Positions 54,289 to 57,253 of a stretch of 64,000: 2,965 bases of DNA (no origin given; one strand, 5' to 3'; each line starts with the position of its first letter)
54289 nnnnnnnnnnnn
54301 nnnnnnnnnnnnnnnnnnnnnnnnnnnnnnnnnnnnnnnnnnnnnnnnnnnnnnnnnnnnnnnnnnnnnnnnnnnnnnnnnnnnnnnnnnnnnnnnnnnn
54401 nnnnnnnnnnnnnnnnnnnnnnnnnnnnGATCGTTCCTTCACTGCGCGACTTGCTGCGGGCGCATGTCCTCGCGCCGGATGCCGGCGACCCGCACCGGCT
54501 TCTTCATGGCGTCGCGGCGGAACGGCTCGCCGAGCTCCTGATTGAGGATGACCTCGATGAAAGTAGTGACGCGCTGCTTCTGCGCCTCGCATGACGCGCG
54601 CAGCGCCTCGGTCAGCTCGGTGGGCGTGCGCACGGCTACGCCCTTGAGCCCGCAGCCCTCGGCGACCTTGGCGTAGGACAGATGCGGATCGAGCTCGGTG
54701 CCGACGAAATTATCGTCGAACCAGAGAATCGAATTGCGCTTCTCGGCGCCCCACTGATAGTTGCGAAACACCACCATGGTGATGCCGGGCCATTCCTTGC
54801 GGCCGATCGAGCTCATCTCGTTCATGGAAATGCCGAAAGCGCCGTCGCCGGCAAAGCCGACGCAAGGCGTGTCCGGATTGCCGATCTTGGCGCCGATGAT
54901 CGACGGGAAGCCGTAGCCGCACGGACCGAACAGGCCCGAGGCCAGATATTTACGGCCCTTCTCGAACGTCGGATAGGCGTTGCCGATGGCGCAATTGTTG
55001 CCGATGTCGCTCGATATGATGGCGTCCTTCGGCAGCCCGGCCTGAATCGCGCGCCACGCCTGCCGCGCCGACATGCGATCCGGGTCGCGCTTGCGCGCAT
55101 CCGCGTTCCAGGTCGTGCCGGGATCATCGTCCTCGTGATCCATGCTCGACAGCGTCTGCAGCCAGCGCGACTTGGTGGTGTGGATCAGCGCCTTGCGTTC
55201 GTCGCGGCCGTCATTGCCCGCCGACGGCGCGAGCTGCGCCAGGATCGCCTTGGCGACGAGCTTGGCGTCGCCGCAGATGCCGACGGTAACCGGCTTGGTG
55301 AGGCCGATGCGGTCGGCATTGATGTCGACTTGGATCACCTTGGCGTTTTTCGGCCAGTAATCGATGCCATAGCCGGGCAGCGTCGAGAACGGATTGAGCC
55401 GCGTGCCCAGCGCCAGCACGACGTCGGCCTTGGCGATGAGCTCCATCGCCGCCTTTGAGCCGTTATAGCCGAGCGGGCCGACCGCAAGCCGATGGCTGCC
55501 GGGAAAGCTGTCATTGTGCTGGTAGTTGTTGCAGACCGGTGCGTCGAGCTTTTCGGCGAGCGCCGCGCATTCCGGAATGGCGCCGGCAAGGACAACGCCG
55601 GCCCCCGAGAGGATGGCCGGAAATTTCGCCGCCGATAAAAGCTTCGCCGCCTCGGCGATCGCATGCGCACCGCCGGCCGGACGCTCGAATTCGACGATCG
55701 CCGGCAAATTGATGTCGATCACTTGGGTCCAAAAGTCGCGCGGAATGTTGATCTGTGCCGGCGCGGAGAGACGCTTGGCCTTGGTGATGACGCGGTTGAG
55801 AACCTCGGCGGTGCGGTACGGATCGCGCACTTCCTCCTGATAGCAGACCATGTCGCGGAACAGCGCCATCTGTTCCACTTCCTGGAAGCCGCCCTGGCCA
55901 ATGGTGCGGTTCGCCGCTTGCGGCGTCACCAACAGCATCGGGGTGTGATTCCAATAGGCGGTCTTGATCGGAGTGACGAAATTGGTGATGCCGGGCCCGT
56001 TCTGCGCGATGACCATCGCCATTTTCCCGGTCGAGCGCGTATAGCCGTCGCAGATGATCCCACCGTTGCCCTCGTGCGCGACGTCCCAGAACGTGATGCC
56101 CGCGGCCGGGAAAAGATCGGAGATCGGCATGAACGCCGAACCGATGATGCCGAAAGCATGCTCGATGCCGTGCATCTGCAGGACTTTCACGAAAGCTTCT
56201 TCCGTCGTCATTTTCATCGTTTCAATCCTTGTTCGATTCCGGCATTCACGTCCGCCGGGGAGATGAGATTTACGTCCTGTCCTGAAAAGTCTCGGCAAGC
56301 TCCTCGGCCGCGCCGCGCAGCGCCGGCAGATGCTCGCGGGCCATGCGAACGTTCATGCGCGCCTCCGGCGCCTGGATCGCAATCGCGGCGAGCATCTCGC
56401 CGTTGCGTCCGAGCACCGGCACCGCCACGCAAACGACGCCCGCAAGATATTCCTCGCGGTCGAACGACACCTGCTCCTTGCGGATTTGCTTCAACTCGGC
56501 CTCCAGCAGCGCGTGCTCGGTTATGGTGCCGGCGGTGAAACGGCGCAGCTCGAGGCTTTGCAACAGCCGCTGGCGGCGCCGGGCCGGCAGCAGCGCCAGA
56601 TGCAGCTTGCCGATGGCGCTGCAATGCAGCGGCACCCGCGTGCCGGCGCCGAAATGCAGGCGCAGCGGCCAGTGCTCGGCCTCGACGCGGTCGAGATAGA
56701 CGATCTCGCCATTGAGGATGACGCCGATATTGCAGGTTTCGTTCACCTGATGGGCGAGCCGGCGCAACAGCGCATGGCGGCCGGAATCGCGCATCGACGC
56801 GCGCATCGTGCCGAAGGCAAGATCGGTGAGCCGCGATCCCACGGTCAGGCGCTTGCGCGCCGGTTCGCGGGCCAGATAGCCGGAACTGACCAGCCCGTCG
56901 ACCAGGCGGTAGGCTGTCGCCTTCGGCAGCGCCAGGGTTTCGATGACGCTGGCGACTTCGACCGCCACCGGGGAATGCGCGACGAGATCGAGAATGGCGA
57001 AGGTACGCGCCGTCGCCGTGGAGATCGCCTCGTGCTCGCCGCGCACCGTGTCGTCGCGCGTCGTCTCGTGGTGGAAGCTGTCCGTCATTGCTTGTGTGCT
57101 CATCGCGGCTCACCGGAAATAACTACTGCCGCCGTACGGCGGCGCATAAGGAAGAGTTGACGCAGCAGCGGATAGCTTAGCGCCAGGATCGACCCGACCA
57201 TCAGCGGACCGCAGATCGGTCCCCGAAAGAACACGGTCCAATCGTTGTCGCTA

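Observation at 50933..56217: xsc plus SauS-like dehydrogenase plus a two-subunit SucCD-like CoA ligase: candidate variant sulfoacetate desulfonation operon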

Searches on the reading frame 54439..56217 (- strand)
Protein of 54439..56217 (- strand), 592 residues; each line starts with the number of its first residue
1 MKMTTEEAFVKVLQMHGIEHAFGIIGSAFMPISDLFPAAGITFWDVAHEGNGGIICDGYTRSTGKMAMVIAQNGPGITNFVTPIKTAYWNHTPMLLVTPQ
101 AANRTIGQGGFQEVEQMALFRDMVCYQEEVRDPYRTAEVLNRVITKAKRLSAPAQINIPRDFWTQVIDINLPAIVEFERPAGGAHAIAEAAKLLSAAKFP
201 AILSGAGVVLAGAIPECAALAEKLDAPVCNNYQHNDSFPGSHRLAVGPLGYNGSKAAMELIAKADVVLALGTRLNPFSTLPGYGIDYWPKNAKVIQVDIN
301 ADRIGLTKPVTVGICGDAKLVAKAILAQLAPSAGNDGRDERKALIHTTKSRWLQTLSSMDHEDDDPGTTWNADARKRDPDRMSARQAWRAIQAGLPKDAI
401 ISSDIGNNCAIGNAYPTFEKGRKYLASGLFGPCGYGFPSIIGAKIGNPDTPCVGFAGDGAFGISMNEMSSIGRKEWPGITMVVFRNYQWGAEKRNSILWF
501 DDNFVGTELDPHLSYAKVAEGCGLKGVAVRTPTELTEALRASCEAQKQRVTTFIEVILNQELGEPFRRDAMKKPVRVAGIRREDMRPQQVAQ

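Call 7: search_protein_families(library=ncbifam, proteins=[window:54439-56217:-], max_evalue=0.00001)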
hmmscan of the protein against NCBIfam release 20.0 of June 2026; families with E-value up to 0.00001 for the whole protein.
window:54439-56217:- (592 aa): 52 families (the best 25 are shown)
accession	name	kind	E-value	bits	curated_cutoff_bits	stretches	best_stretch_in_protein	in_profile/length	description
NF005713.0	PRK07525.1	subfamily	0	1021.2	620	1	1-587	4-591/592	sulfoacetaldehyde acetyltransferase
TIGR03457.1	sulphoacet_xsc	equivalog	8.1e-285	945.7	676.4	1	2-577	1-575/579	sulfoacetaldehyde acetyltransferase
TIGR00118.1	acolac_lg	equivalog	1.2e-83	281.5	538.35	1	3-558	1-534/557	biosynthetic-type acetolactate synthase large subunit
NF004919.0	PRK06276.1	equivalog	3e-83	280.1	866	1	3-557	1-537/582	acetolactate synthase large subunit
NF004710.0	PRK06048.1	equivalog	5.3e-80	269.4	976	2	2-329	7-336/561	acetolactate synthase large subunit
NF006122.0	PRK08266.1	subfamily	5.9e-74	249.5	571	2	2-359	3-352/543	hypothetical protein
NF006052.0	PRK08199.1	subfamily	3e-70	237.1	539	1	4-561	9-540/559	thiamine pyrophosphate protein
NF005058.0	PRK06466.1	equivalog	8.2e-69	232.6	951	1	3-560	4-549/574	acetolactate synthase 3 large subunit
NF005860.0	PRK07789.1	equivalog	8.9e-68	229.1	881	1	2-550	33-572/615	acetolactate synthase large subunit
NF006016.1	PRK08155.1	equivalog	1.4e-66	225.1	870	1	1-545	1-522/554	acetolactate synthase large subunit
NF006524.0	PRK08978.1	equivalog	1.5e-66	224.8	738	1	6-547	4-516/548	acetolactate synthase 2 catalytic subunit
NF005712.0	PRK07524.1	subfamily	2.9e-65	220.7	500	1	3-558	3-529/536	5-guanidino-2-oxopentanoate decarboxylase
NF006377.0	PRK08611.1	equivalog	3.2e-65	220.8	742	1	2-560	3-531/576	pyruvate oxidase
TIGR02720.1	pyruv_oxi_spxB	equivalog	8.7e-63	212.6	637.85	1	7-563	3-536/575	pyruvate oxidase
NF006525.0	PRK08979.1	equivalog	6.3e-60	203.1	1084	1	4-557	5-544/572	acetolactate synthase 3 large subunit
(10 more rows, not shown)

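Call 8: search_protein_families(library=pfam, proteins=[window:54439-56217:-], max_evalue=0.00001)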
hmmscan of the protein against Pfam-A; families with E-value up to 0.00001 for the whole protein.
window:54439-56217:- (592 aa): 3 families
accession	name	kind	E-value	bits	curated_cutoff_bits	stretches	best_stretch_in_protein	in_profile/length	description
PF00205.28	TPP_enzyme_M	-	2.1e-36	125.1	30.4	1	187-324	1-136/137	Thiamine pyrophosphate enzyme, central domain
PF02775.26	TPP_enzyme_C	-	2.4e-29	102.5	21.9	1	404-556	1-151/151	Thiamine pyrophosphate enzyme, C-terminal TPP binding domain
PF02776.23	TPP_enzyme_N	-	6.6e-29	100.5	26.8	1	3-119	1-119/119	Thiamine pyrophosphate enzyme, N-terminal TPP binding domain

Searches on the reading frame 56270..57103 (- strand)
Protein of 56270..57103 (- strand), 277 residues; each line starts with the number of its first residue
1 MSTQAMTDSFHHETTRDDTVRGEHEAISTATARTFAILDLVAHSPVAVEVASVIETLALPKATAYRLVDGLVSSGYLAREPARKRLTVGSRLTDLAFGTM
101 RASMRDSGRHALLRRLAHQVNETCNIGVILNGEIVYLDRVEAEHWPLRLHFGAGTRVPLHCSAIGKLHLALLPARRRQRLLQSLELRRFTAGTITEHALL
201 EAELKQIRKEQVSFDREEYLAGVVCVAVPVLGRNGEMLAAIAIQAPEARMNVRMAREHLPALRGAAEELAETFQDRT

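Call 13: search_protein_families(library=ncbifam, proteins=[window:56270-57103:-], max_evalue=0.00001)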
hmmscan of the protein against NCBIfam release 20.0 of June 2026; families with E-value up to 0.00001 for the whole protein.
window:56270-57103:- (277 aa): 8 families
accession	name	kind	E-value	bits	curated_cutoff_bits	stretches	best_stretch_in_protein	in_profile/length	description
NF045644.1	TransRegBhcR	equivalog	2.1e-41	142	350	1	23-271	17-263/267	HTH-type transcriptional regulator BhcR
TIGR02431.1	pcaR_pcaU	subfamily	2.3e-38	131.9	284.75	1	30-271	7-246/248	beta-ketoadipate pathway transcriptional regulators, PcaR/PcaU/PobR family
NF011671.1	PRK15090.1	equivalog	4e-33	114.7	275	1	24-271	7-251/256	DNA-binding transcriptional regulator KdgR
NF008601.2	PRK11569.1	equivalog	3.1e-26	92.2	380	1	30-253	28-252/276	glyoxylate bypass operon transcriptional repressor IclR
NF007548.0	PRK10163.1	equivalog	6.3e-21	74.7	406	1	29-251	22-243/271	HTH-type transcriptional repressor AllR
NF007339.0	PRK09834.1-1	equivalog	3e-10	39.8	299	1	21-244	13-236/271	DNA-binding transcriptional regulator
NF007342.0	PRK09834.1-4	equivalog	7.4e-08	31.7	251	1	30-276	13-259/263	DNA-binding transcriptional regulator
NF007341.0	PRK09834.1-3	equivalog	1.5e-06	27.6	269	1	50-275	30-260/274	DNA-binding transcriptional regulator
